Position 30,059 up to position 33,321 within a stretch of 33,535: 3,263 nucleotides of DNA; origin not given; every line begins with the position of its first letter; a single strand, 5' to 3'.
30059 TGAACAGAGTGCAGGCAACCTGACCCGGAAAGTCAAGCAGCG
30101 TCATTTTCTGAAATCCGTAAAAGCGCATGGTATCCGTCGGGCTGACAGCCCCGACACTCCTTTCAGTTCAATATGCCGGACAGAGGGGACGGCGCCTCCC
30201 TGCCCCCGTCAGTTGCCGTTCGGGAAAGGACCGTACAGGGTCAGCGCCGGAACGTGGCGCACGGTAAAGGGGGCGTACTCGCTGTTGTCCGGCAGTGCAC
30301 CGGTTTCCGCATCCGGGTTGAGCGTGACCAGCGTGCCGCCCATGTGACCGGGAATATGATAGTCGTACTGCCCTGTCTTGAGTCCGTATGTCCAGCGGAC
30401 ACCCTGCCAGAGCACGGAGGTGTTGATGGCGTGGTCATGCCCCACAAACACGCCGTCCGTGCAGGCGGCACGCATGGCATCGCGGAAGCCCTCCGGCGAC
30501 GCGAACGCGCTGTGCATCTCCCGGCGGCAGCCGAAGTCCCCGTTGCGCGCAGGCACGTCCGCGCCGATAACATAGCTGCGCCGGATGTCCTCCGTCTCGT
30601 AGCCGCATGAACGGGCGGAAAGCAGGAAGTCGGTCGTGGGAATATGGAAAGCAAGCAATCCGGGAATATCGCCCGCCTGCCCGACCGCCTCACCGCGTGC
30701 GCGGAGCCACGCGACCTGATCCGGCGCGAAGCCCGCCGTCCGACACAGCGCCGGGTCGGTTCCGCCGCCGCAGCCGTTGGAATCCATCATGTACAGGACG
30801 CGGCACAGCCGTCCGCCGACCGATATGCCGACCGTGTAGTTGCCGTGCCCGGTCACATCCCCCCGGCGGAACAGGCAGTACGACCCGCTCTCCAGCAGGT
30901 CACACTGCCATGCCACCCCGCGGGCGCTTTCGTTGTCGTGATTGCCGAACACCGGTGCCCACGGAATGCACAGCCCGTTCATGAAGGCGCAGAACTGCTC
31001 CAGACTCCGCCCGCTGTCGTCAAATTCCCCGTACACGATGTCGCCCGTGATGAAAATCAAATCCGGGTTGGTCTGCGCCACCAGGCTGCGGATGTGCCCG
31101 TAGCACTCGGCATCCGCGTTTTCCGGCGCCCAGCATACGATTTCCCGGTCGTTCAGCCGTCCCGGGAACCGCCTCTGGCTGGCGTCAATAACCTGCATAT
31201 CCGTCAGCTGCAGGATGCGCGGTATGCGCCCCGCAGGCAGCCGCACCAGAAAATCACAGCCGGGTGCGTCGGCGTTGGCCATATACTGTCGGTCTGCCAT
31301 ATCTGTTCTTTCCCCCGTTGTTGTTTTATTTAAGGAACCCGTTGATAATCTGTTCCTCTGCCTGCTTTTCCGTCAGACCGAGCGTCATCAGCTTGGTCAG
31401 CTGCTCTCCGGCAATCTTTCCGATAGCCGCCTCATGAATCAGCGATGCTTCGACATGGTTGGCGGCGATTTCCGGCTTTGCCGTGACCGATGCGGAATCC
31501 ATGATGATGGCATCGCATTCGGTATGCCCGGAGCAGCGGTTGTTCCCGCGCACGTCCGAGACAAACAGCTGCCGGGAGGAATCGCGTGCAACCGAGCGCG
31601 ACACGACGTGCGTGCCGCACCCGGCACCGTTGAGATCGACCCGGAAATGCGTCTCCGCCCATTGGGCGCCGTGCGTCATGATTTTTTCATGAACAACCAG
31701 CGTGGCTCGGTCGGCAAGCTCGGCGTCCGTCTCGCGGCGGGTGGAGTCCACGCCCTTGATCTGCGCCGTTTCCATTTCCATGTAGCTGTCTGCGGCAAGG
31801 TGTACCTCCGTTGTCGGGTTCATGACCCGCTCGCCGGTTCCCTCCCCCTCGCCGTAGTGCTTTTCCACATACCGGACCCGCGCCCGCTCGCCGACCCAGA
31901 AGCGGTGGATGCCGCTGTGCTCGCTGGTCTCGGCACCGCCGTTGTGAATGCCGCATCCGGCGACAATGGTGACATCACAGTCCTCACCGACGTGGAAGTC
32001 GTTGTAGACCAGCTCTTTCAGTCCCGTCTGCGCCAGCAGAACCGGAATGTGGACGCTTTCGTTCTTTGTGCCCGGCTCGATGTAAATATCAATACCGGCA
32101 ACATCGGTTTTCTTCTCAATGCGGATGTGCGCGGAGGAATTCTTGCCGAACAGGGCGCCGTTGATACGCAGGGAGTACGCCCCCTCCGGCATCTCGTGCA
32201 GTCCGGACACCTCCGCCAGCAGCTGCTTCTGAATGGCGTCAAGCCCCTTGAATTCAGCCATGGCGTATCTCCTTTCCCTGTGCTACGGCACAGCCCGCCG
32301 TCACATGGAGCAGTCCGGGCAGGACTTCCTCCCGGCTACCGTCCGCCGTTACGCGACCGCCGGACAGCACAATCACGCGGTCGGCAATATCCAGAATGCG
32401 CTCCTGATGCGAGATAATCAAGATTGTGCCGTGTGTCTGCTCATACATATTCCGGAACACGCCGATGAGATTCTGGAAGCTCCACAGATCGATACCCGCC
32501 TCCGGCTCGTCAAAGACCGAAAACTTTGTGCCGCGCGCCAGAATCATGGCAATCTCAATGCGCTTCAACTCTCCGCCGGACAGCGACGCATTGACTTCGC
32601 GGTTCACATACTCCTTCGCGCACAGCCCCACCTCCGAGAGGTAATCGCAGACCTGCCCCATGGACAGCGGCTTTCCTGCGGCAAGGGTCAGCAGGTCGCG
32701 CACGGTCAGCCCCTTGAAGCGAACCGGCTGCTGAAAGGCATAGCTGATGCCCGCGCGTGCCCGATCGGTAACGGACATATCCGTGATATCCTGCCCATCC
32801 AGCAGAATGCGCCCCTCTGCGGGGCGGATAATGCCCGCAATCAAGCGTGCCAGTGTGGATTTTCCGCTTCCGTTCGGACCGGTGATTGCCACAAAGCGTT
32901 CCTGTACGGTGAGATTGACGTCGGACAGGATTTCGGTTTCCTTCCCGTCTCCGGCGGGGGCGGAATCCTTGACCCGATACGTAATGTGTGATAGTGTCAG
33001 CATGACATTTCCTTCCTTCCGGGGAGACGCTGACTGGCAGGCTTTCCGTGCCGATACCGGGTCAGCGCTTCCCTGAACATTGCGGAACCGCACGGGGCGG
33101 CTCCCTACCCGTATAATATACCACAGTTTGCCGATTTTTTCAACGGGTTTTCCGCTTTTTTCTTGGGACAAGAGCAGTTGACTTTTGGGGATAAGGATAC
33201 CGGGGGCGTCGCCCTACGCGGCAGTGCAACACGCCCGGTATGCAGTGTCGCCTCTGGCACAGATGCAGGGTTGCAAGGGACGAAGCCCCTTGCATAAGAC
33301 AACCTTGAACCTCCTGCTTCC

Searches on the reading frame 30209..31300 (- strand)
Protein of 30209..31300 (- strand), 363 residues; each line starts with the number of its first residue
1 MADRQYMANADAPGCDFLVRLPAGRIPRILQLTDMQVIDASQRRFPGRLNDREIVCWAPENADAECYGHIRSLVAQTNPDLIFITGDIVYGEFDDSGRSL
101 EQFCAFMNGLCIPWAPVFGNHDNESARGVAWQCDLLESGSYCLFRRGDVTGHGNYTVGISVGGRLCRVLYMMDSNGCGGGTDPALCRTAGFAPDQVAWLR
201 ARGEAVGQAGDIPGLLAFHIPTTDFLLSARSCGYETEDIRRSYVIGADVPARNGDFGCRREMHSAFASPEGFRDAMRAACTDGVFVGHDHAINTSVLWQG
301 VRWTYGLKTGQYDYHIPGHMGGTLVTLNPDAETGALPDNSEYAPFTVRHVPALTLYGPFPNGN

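Call 23: search_protein_families(library=pfam, proteins=[window:30209-31300:-], max_evalue=0.001)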
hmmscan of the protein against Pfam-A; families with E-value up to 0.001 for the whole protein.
window:30209-31300:- (363 aa): 1 family
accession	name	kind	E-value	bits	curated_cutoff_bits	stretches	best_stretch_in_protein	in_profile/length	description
PF00149.33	Metallophos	-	9.3e-09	36.4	21.5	1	28-138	2-72/191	Calcineurin-like phosphoesterase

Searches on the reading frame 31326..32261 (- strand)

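Call 23: search_protein_families(library=pfam, proteins=[window:31326-32261:-], max_evalue=0.001)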
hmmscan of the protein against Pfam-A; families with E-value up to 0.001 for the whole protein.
window:31326-32261:- (311 aa): 1 family
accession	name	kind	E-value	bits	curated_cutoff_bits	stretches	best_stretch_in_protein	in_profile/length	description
PF01458.23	SUFBD_core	-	3.4e-23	82.8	27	1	90-309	17-232/232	SUF system FeS cluster assembly, SufBD core domain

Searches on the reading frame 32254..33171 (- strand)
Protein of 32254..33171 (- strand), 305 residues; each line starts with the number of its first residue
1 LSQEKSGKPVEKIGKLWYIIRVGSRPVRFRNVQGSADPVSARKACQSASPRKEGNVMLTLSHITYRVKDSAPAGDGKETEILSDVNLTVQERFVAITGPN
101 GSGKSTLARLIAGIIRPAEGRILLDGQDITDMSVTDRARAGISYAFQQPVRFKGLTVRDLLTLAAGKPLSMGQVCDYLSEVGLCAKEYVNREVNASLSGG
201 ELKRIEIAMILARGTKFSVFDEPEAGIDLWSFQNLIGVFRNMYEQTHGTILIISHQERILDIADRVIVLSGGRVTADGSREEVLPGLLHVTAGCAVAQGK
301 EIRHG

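Call 71: search_protein_families(library=pfam, proteins=[window:32254-33171:-], max_evalue=0.0001)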
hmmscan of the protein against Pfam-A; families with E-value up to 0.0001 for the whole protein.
window:32254-33171:- (305 aa): 3 families
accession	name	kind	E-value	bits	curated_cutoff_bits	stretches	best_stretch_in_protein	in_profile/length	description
PF00005.33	ABC_tran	-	1.7e-27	97.2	25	1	82-224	1-136/137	ABC transporter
PF02463.25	SMC_N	-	3.8e-10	40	40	0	186-268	135-210/220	RecF/RecN/SMC N terminal domain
PF13304.12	AAA_21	-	1.6e-08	35.5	27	0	93-116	1-24/304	AAA domain, putative AbiEii toxin, Type IV TA system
